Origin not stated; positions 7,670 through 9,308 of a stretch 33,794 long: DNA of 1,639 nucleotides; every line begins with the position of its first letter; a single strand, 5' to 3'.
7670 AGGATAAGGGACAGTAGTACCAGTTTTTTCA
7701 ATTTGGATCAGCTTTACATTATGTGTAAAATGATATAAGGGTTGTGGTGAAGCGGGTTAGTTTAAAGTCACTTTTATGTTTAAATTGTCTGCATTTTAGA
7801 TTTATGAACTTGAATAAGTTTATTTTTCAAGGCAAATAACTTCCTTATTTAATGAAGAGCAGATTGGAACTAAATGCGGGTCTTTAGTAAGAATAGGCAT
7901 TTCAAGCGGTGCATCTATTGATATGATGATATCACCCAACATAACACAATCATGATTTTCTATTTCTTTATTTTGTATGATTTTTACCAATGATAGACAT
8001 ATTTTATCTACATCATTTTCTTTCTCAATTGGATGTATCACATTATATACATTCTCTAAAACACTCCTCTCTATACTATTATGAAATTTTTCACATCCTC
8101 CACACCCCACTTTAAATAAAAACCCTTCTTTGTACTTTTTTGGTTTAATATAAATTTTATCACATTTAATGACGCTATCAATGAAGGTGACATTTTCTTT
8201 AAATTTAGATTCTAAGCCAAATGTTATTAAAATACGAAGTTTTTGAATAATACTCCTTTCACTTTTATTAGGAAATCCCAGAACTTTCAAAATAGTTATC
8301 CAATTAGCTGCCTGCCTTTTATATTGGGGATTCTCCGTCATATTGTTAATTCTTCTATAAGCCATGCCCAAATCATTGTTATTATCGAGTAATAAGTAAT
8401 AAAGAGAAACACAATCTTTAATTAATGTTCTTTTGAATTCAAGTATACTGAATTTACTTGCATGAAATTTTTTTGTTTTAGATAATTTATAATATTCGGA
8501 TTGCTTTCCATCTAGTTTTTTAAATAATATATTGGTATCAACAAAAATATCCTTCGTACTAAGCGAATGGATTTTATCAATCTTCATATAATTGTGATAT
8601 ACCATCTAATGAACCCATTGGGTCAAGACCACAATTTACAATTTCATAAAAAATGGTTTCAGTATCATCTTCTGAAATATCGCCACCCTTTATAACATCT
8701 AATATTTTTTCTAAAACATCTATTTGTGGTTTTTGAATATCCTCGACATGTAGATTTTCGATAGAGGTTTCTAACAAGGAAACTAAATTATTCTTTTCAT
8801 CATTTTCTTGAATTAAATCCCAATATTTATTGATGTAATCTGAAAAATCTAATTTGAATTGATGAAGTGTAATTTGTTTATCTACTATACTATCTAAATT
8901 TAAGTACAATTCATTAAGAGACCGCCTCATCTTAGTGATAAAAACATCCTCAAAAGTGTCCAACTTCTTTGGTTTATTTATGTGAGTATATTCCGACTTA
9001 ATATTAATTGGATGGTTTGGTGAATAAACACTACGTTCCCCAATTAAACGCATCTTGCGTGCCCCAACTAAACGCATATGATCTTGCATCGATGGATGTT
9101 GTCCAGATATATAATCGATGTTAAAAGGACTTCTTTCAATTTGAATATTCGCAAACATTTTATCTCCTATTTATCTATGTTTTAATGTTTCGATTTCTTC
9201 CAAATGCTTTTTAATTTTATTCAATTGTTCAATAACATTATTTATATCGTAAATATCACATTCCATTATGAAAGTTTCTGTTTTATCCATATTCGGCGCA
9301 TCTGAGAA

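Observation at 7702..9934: Low-GC three-gene operon ending in a PIN-like nuclease: candidate undescribed toxin/defence system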

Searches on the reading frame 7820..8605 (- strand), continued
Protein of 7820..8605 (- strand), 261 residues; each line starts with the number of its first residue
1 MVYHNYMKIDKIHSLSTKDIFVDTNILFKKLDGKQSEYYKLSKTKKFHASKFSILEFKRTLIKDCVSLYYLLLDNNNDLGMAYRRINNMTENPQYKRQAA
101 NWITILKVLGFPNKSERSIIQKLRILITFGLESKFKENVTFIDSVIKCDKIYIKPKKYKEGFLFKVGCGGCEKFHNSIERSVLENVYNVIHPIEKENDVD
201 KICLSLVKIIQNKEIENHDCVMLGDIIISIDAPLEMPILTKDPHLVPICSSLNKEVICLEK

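Call 93: find_encoding_contigs(protein=P0081, flank=8000, max_places=2)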
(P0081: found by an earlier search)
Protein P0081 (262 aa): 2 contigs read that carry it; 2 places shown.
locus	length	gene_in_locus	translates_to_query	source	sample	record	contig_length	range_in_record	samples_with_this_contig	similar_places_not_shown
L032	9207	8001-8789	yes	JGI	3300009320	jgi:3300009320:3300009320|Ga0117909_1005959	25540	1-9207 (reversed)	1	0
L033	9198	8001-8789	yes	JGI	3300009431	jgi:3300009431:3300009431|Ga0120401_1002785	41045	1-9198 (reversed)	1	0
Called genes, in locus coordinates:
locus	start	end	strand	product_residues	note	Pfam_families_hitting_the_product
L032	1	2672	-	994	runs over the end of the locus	PF00873:ACR_tran, PF03176:MMPL (weak), PF02355:SecD_SecF_C (faint)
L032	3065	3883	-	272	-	PF01261:AP_endonuc_2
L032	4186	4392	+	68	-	-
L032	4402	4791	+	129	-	-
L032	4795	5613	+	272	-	PF02195:ParB_N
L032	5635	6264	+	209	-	-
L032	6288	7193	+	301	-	PF01261:AP_endonuc_2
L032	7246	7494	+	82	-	-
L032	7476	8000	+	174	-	-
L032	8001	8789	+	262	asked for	-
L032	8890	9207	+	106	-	?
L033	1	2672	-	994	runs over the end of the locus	PF00873:ACR_tran, PF03176:MMPL (weak), PF02355:SecD_SecF_C (faint)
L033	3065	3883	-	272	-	PF01261:AP_endonuc_2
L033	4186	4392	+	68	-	-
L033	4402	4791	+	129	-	-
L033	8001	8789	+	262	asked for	-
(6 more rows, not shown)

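Call 94: find_encoding_contigs(protein=P0030, flank=8000, max_places=2)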
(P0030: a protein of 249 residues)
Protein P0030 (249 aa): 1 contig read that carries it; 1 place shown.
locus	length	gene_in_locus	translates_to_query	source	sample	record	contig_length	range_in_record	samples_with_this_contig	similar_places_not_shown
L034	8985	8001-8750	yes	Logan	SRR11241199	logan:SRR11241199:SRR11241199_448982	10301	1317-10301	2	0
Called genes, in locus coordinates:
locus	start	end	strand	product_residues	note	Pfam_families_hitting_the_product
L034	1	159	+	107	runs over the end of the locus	-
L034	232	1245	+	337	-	PF19572:PorV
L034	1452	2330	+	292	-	PF01909:NTP_transf_2 (weak), PF18765:Polbeta (weak)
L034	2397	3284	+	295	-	PF22316:ABhydrolase-like_N (weak)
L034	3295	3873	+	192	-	-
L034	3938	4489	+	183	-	-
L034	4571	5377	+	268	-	-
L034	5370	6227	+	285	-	PF08843:AbiEii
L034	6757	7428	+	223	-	-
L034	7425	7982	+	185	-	-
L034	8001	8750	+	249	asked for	-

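Call 95: find_encoding_contigs(protein=P0042, flank=8000, max_places=2)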
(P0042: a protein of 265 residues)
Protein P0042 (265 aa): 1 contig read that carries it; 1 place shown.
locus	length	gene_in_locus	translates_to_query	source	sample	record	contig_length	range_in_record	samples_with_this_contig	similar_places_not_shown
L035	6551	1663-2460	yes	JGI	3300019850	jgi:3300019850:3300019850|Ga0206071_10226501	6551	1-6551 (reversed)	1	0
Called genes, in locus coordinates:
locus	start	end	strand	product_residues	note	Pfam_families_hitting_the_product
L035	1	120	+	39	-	?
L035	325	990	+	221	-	-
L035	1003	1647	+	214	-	-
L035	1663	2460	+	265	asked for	-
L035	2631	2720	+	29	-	-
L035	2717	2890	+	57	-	-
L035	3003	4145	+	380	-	PF13433:Peripla_BP_5, PF13458:Peripla_BP_6, PF01094:ANF_receptor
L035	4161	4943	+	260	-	-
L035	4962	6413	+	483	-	PF02310:B12-binding, PF04055:Radical_SAM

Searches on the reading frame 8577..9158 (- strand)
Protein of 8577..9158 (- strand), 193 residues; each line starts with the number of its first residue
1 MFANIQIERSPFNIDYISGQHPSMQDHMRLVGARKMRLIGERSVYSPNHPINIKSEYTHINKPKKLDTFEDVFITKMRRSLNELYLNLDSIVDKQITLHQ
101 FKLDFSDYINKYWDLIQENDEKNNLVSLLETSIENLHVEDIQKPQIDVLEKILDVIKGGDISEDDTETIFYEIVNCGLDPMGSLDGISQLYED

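Call 3: search_protein_families(library=pfam, proteins=[window:8577-9158:-], max_evalue=1)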
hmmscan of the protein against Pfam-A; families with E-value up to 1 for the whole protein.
window:8577-9158:- (193 aa): 4 families
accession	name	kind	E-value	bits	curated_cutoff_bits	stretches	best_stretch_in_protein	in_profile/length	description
PF00225.29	Kinesin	-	0.029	13.8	29.3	1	79-161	105-186/327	Kinesin motor domain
PF24969.1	LRR_15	-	0.046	13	24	1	96-157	293-355/408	Leucine-rich repeat domain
PF22373.2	MG491_central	-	0.065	13.9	27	1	96-161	24-84/132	Organelle protein MG491, central domain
PF08579.17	RPM2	-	0.13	13.1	27.6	1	110-178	26-92/119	Mitochondrial ribonuclease P subunit (RPM2)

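Call 4: search_protein_families(library=padloc, proteins=[window:8577-9158:-], max_evalue=1)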
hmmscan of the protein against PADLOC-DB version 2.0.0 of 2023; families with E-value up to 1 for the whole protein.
window:8577-9158:- (193 aa): 1 family
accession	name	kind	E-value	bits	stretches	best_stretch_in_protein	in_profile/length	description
PDLC02143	Csn2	-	0.0017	16.2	1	42-133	50-140/227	-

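Call 5: search_protein_families(library=ncbifam, proteins=[window:8577-9158:-], max_evalue=1)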
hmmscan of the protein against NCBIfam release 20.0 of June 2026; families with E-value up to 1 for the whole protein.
window:8577-9158:- (193 aa): 0 families

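Call 6: search_protein_families(library=phrogs, proteins=[window:8577-9158:-], max_evalue=1)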
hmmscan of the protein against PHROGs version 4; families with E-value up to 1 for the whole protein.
window:8577-9158:- (193 aa): 1 family
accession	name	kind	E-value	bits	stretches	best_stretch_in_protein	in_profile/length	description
phrog_25173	-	unknown function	0.056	14.3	1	146-167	7-28/48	-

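Call 19: find_homologous_proteins(query=window:8577-9158:-, max_evalue=0.01)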
Query window:8577-9158:- (193 aa): 7 proteins with E <= 0.01 among 53 candidates.
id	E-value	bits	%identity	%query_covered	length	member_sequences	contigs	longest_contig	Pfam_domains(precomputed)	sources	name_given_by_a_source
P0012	1.2e-122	425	100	100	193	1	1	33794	-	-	-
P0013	5.3e-91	322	82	100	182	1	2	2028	-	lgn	-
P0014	8.2e-68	246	66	100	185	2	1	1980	-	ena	-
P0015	1.4e-52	196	74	67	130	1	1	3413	-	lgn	-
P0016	2.1e-43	166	48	87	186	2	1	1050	-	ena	-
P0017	1.4e-40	157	49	92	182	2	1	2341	-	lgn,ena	-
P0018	8.9e-36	142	51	77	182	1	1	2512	-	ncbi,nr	ncbi:MAG: hypothetical protein MIO93_15225 [ANME-2 cluster archaeon]|nr:hypothetical protein [ANME-2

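Call 22: find_encoding_contigs(protein=P0015, flank=10000)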
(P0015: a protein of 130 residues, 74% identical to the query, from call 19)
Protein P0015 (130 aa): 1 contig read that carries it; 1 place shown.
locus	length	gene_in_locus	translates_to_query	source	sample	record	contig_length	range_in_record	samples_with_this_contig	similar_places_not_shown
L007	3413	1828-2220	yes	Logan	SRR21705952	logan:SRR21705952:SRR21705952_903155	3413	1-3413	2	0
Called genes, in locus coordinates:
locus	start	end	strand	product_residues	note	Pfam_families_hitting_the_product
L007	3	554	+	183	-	?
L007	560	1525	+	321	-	-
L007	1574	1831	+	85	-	-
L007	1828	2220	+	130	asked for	-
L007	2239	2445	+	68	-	-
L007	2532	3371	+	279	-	PF14520:HHH_5 (weak)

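Call 36: find_related_loci(query=A5, collection=viral_contigs, flank=10000)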
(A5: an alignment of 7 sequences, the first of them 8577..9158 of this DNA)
Query A5 (193 aa) in viral_contigs; peptide patterns used: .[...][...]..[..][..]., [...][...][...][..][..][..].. (x = any residue, [..] = any of these).
384 stretches matched a pattern, but none encodes a relative of the query by tblastn (E <= 1e-3).

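Call 91: search_solved_structures(query=A10, max_evalue=10, show_alignments=2)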
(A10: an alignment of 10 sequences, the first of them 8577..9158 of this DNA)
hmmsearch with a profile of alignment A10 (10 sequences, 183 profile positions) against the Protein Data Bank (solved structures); distinct sequences matched with E-value up to 10: 7.
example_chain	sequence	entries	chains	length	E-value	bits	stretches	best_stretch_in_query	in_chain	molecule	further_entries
8eov_A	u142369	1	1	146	0.1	15.5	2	127-173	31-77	C2HR1_4r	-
4are_A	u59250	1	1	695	0.26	14.2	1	48-102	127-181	COLLAGENASE G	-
2y3u_A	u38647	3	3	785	0.34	13.8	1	48-102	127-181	COLLAGENASE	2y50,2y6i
8fkp_NO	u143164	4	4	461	0.41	13.5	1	69-143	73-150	Ribosomal RNA processing protein 1 homolog A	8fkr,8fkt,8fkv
25ge_B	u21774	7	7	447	1.1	12.1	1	94-121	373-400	KICSTOR complex protein ITFG2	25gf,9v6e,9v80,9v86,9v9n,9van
9o5a_G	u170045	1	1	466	1.2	12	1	94-121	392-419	KICSTOR complex protein ITFG2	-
6nz1_A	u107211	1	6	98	5.7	9.8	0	136-179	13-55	Design construct XXA_GVDQ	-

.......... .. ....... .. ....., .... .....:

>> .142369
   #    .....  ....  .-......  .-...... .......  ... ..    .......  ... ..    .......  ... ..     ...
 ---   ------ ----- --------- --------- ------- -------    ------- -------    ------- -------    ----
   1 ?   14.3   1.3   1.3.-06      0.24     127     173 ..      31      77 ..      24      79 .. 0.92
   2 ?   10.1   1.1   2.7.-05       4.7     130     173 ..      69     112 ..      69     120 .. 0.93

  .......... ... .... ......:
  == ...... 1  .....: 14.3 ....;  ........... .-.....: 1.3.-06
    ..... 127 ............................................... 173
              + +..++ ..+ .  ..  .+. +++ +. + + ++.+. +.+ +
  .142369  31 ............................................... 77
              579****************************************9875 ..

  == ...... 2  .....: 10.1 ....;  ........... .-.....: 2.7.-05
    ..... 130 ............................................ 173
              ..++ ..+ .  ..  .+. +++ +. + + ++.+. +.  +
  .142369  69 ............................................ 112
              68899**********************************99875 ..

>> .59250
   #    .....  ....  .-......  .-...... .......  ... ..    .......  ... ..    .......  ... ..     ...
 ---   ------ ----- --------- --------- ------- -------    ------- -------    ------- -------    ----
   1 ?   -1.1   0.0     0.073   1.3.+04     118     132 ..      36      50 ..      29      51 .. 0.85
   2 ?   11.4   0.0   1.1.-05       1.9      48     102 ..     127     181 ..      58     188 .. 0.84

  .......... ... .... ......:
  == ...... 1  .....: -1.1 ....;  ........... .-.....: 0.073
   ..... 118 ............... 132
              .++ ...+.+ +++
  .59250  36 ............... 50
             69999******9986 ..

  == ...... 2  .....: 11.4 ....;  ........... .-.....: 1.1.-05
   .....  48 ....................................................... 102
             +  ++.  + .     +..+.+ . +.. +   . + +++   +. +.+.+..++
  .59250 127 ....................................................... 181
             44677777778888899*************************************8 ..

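Call 106: find_related_loci(query=L007:560-1525:+, collection=viral_contigs, flank=8000)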
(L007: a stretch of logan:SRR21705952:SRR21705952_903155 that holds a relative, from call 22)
Query L007:560-1525:+ (321 aa) in viral_contigs; peptide patterns used: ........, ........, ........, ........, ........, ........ (x = any residue, [..] = any of these).
14 stretches matched a pattern, but none encodes a relative of the query by tblastn (E <= 1e-3).

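Call 107: find_related_loci(query=L007:2532-3371:+, collection=viral_contigs, flank=8000)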
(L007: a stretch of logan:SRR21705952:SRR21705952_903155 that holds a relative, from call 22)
Query L007:2532-3371:+ (279 aa) in viral_contigs; peptide patterns used: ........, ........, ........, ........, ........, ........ (x = any residue, [..] = any of these).
10 stretches matched a pattern, but none encodes a relative of the query by tblastn (E <= 1e-3).

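Call 108: search_solved_structures(query=L007:560-1525:+, max_evalue=1)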
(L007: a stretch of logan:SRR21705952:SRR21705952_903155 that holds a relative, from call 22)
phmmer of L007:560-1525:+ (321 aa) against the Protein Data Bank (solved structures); distinct sequences matched with E-value up to 1: 1.
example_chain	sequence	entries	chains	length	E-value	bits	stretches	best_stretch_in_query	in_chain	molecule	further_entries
1g71_A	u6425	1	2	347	0.65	12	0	121-149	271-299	DNA PRIMASE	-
